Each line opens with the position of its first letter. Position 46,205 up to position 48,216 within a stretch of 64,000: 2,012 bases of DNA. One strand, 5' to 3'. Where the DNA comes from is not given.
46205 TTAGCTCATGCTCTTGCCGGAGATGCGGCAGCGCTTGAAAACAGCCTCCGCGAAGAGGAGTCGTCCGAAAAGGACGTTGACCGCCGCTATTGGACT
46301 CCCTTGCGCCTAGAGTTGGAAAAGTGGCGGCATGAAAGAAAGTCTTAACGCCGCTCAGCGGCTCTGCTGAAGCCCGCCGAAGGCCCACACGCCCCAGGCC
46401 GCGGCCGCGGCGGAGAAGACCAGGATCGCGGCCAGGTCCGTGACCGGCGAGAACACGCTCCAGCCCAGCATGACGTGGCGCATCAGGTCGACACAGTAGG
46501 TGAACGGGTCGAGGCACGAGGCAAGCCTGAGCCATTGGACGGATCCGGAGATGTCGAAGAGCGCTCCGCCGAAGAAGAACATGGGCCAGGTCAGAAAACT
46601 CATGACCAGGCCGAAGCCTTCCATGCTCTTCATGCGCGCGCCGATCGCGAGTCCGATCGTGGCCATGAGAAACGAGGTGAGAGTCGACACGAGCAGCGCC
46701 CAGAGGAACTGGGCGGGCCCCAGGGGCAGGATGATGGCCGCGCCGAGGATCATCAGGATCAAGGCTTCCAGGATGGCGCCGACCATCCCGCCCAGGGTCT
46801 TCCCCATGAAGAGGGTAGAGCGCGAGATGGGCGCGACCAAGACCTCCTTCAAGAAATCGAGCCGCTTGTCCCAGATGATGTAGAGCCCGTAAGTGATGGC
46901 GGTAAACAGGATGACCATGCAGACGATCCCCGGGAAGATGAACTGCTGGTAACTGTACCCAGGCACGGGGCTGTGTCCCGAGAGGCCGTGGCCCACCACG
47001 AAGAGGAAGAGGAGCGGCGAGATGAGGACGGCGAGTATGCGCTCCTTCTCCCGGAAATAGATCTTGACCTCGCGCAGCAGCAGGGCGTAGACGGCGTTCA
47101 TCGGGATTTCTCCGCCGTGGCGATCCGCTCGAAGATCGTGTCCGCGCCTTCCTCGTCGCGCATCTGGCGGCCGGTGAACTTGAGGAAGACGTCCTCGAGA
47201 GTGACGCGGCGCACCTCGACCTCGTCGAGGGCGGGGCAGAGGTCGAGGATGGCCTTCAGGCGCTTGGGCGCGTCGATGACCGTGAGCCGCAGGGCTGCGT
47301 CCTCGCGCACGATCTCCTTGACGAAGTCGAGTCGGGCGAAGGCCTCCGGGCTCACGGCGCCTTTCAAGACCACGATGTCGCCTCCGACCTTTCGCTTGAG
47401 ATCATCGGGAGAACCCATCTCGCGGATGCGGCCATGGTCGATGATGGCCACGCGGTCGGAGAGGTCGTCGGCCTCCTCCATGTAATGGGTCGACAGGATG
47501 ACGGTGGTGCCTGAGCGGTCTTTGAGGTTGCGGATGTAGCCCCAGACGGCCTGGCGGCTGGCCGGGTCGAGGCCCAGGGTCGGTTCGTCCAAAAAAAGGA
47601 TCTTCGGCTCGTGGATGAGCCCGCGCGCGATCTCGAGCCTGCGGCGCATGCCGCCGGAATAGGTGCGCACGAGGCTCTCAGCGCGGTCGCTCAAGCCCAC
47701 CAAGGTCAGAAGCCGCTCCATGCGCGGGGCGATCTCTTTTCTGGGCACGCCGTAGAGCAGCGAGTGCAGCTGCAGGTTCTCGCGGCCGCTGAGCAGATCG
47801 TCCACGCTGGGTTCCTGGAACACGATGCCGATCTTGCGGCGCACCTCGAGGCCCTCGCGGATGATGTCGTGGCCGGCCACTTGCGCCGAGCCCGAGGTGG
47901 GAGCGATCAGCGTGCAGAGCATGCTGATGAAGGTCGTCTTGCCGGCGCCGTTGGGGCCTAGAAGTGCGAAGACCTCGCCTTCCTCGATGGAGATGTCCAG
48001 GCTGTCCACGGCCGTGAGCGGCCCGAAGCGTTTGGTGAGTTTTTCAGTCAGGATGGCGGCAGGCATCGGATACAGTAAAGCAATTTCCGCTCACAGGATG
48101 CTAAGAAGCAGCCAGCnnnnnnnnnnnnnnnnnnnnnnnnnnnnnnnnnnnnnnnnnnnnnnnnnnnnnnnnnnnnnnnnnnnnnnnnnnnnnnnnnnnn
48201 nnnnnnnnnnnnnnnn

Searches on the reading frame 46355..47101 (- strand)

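Call 93: search_protein_families(library=pfam, proteins=[window:46355-47101:-], max_evalue=0.00001)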
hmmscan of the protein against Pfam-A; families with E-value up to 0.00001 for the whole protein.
window:46355-47101:- (248 aa): 2 families
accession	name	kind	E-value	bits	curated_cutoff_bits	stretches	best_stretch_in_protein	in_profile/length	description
PF01061.29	ABC2_membrane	-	1.4e-30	106.8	26.9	1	4-212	3-211/211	ABC-2 type transporter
PF12698.13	ABC2_membrane_3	-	2.4e-13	50.3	31.6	1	50-235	159-346/347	ABC-2 family transporter protein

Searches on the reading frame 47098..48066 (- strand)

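Call 93: search_protein_families(library=pfam, proteins=[window:47098-48066:-], max_evalue=0.00001)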
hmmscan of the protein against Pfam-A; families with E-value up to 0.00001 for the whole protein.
window:47098-48066:- (322 aa): 3 families
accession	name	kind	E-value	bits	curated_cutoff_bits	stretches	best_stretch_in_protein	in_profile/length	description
PF00005.33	ABC_tran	-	8.4e-33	114.3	25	1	21-163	2-136/137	ABC transporter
PF13304.12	AAA_21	-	3.8e-09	37.5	27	0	137-194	239-298/304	AAA domain, putative AbiEii toxin, Type IV TA system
PF13732.12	DrrA1-3_C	-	2.6e-06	28.5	27.4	1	218-296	1-79/81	ATP-binding protein DrrA1-3-like, C-terminal domain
